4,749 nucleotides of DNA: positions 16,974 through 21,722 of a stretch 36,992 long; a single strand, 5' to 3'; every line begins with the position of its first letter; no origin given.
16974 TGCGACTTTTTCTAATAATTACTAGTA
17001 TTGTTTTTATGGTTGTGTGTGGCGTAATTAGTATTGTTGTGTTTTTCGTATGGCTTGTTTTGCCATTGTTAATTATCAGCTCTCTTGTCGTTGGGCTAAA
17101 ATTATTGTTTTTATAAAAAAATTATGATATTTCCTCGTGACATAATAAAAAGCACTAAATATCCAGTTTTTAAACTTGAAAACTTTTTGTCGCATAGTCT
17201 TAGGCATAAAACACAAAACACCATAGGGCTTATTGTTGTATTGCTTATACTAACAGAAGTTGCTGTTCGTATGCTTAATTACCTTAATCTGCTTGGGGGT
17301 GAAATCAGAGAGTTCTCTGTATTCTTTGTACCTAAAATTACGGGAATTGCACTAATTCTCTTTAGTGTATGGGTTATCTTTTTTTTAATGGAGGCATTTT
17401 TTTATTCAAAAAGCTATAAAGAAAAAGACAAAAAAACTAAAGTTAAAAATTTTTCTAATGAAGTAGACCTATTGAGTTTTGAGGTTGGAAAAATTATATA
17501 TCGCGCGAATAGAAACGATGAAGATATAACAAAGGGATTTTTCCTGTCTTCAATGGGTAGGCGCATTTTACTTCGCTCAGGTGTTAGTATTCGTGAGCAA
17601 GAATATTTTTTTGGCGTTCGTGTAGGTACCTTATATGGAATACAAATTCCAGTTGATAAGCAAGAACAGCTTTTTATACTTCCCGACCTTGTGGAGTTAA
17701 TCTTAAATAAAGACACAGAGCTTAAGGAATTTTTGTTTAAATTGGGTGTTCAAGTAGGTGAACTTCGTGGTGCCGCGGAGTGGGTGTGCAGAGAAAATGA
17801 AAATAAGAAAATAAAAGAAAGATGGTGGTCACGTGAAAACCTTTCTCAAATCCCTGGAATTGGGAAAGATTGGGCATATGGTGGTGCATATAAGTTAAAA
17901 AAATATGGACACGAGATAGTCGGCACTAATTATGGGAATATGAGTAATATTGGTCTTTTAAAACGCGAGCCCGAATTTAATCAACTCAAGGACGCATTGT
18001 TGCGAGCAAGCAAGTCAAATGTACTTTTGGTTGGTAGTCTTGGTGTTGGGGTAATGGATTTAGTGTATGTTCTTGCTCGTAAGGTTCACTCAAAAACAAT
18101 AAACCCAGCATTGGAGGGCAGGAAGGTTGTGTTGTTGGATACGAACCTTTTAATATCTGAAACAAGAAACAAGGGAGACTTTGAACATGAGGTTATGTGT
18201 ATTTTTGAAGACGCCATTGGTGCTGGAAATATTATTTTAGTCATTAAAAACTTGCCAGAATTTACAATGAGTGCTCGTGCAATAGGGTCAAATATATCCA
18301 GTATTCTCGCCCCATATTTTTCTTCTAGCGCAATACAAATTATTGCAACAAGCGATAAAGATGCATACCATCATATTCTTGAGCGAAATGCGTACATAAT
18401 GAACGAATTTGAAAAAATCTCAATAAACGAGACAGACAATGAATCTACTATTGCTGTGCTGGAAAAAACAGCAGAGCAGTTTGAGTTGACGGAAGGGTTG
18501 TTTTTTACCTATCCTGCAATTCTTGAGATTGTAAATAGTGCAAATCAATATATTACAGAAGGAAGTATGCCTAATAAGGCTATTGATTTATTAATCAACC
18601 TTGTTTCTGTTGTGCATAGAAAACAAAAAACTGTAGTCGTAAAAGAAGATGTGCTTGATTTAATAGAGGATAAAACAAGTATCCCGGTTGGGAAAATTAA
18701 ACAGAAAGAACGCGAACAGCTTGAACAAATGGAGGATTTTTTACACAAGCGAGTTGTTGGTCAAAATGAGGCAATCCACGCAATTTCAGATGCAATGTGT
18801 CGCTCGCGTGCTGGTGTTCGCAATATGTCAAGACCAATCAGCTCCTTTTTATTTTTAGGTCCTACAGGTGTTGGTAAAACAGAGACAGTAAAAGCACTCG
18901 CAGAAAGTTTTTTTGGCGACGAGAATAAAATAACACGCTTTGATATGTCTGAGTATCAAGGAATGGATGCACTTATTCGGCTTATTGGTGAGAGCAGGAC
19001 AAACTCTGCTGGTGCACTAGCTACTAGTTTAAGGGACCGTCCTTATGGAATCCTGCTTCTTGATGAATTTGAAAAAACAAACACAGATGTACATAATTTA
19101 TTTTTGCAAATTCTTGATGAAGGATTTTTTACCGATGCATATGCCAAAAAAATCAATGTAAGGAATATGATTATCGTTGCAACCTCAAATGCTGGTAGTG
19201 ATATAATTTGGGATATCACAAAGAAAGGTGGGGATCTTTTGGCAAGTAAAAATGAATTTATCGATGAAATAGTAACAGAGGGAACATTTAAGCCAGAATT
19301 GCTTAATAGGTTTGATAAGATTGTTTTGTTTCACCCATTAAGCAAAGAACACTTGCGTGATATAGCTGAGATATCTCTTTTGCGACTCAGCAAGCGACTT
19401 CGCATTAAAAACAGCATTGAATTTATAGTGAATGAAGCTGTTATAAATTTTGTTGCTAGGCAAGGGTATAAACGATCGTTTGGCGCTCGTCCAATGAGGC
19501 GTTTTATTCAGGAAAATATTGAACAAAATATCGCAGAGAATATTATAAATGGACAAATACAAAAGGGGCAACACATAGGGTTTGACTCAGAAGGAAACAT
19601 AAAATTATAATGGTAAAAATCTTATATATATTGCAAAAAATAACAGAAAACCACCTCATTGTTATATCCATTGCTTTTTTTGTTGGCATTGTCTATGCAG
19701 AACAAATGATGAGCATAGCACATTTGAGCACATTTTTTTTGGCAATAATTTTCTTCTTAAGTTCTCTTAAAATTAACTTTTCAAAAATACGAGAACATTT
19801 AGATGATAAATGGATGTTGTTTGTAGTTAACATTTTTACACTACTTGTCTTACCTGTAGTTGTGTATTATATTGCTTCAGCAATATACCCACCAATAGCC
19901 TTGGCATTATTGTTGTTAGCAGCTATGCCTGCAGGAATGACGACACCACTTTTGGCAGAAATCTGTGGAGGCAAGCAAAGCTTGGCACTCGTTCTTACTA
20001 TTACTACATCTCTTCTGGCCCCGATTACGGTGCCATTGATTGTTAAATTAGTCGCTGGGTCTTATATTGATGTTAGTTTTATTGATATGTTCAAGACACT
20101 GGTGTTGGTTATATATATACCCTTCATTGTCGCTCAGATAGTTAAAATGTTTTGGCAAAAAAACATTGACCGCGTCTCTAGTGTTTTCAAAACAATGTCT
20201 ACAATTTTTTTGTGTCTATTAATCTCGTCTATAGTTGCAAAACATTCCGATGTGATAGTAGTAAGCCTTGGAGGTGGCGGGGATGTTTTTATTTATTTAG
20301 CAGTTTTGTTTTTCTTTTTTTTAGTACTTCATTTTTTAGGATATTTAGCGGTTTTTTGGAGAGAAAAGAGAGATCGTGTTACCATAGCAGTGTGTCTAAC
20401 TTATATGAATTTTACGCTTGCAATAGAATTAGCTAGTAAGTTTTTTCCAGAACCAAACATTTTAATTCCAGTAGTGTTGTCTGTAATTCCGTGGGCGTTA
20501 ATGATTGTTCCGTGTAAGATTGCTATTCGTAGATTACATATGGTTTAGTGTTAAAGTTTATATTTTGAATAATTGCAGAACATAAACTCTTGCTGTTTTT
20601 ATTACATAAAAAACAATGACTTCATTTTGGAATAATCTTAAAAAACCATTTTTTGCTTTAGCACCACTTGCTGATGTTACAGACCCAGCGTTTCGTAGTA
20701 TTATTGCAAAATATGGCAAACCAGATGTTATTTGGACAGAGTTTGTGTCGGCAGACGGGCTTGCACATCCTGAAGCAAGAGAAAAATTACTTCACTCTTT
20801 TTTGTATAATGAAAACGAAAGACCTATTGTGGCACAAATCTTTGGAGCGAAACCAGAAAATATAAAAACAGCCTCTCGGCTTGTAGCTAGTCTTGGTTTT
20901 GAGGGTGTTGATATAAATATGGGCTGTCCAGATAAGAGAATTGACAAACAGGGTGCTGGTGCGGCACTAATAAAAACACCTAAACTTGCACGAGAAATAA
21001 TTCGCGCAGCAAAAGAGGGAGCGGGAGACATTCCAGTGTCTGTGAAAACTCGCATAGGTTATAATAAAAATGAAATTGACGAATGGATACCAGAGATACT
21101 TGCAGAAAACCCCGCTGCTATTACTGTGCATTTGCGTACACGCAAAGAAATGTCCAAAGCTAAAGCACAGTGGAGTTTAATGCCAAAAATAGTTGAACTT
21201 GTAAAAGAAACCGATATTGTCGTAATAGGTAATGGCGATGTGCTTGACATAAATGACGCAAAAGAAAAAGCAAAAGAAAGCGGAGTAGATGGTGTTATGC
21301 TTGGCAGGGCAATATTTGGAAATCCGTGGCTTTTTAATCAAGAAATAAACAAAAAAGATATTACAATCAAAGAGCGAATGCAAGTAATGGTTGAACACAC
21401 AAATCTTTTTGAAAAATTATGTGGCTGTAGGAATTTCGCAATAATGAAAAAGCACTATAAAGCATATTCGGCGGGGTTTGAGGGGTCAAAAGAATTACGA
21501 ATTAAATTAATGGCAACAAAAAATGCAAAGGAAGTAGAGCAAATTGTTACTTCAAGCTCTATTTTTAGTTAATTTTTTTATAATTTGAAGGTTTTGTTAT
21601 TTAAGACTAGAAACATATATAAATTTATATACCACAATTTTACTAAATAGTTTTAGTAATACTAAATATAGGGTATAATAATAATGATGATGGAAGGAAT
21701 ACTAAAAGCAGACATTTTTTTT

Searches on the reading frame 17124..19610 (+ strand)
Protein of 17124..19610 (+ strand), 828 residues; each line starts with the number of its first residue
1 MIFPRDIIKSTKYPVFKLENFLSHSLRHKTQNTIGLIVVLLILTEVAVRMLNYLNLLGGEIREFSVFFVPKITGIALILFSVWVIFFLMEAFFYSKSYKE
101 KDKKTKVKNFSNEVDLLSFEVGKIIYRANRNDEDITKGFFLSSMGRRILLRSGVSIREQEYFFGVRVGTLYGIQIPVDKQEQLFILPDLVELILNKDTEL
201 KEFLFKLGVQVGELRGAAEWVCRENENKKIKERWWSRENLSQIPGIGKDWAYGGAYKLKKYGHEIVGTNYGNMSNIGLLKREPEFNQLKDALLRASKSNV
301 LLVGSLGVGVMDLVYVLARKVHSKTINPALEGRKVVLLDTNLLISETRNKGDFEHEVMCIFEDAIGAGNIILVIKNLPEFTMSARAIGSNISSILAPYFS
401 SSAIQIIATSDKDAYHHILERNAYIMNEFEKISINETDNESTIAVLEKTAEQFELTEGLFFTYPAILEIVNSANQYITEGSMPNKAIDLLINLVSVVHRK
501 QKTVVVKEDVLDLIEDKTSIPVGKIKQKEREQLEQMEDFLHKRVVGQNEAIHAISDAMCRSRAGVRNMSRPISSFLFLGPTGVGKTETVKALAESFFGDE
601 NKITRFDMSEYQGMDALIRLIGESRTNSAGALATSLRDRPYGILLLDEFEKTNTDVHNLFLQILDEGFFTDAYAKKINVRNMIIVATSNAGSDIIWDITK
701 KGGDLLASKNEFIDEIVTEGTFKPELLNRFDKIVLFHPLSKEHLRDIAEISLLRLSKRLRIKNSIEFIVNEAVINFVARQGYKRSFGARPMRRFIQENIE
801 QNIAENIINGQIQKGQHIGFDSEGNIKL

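Call 40: search_protein_families(library=pfam, proteins=[window:17124-19610:+], max_evalue=0.00001)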
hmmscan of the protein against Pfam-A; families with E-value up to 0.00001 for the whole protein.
window:17124-19610:+ (828 aa): 6 families
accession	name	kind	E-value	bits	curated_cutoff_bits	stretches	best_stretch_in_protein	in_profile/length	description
PF07724.20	AAA_2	-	1.3e-38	133.1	27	1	570-733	1-166/166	AAA domain (Cdc48 subfamily)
PF10431.15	ClpB_D2-small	-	9.1e-22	77.3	21.9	1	739-818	1-79/81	C-terminal, D2-small domain, of ClpB protein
PF17871.7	AAA_lid_9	-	4.4e-08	33.4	22.8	1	439-524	2-85/104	AAA lid domain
PF00004.35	AAA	-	6.4e-08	33.6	21.2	1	576-690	2-110/131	ATPase family associated with various cellular activities (AAA)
PF07728.20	AAA_5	-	9.8e-08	32.5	22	1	575-691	2-124/139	AAA domain (dynein-related subfamily)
PF00158.32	Sigma54_activat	-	2.3e-06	27.8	20.2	0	555-689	5-143/168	Sigma-54 interaction domain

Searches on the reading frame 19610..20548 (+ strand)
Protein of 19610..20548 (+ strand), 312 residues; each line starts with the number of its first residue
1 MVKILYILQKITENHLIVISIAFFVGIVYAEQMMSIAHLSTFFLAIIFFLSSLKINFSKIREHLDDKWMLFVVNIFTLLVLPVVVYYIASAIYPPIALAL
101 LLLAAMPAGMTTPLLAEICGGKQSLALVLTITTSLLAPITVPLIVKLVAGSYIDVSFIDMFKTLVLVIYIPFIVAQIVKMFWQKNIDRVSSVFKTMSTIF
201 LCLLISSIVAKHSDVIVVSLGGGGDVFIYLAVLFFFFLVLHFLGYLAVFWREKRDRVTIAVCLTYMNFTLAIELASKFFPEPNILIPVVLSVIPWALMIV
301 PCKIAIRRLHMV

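Call 40: search_protein_families(library=pfam, proteins=[window:19610-20548:+], max_evalue=0.00001)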
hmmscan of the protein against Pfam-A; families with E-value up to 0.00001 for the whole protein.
window:19610-20548:+ (312 aa): 2 families
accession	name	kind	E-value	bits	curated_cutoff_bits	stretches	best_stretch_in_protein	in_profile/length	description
PF13593.11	SBF_like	-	1.7e-23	83.8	25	1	17-290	9-291/313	SBF-like CPA transporter family (DUF4137)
PF01758.21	SBF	-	1.8e-22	80.4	24.3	1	42-217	2-189/191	Sodium Bile acid symporter family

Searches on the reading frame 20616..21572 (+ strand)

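Call 41: search_protein_families(library=pfam, proteins=[window:20616-21572:+], max_evalue=0.00001)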
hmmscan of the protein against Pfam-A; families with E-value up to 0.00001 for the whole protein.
window:20616-21572:+ (318 aa): 1 family
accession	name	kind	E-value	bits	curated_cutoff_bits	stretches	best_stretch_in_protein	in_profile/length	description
PF01207.24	Dus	-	1.8e-65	221.5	20.4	1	15-311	2-302/311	Dihydrouridine synthase (Dus)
